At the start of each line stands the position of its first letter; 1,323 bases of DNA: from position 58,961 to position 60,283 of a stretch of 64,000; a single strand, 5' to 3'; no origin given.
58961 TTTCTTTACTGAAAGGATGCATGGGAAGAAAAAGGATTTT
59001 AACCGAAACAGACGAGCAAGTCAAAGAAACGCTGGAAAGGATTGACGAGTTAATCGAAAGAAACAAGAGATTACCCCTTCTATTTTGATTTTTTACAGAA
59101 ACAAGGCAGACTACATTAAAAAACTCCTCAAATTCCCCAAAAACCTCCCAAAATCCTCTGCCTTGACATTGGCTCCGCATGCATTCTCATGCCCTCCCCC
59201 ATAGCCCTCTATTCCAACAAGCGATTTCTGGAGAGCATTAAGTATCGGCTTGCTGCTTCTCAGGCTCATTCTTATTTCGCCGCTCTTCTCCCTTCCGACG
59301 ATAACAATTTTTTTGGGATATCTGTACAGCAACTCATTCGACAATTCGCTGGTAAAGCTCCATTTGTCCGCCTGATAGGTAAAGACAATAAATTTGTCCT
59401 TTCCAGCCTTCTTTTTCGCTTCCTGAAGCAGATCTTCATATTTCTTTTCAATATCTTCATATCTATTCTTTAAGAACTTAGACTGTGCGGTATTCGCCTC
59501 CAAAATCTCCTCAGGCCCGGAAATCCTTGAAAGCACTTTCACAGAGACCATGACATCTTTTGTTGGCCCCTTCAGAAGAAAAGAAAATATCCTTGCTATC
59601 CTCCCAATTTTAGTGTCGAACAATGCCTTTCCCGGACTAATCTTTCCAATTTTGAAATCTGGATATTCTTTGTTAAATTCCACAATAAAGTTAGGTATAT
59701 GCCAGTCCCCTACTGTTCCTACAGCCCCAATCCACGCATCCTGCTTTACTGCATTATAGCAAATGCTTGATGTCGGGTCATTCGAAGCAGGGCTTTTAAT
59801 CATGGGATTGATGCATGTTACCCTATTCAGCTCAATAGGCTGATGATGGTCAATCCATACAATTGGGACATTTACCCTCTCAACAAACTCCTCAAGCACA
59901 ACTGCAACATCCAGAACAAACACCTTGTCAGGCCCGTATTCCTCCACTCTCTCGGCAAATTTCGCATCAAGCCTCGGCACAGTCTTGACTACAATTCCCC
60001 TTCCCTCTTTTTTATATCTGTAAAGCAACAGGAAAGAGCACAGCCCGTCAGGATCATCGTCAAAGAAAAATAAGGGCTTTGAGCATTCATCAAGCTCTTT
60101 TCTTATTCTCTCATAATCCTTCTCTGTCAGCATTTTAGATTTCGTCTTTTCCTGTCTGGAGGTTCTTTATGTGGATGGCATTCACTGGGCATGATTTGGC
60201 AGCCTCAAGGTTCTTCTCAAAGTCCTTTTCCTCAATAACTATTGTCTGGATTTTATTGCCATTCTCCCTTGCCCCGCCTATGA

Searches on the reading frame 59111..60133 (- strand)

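Call 71: search_protein_families(library=pfam, proteins=[window:59111-60133:-], max_evalue=0.0001)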
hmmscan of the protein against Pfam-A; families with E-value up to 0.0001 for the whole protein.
window:59111-60133:- (340 aa): 2 families
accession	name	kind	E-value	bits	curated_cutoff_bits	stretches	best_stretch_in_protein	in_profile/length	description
PF02272.25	DHHA1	-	1.3e-08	35.6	25.9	1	262-338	19-99/102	DHHA1 domain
PF01368.27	DHH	-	5.5e-08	33.6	28.1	1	25-130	7-103/125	DHH family, N-terminal domain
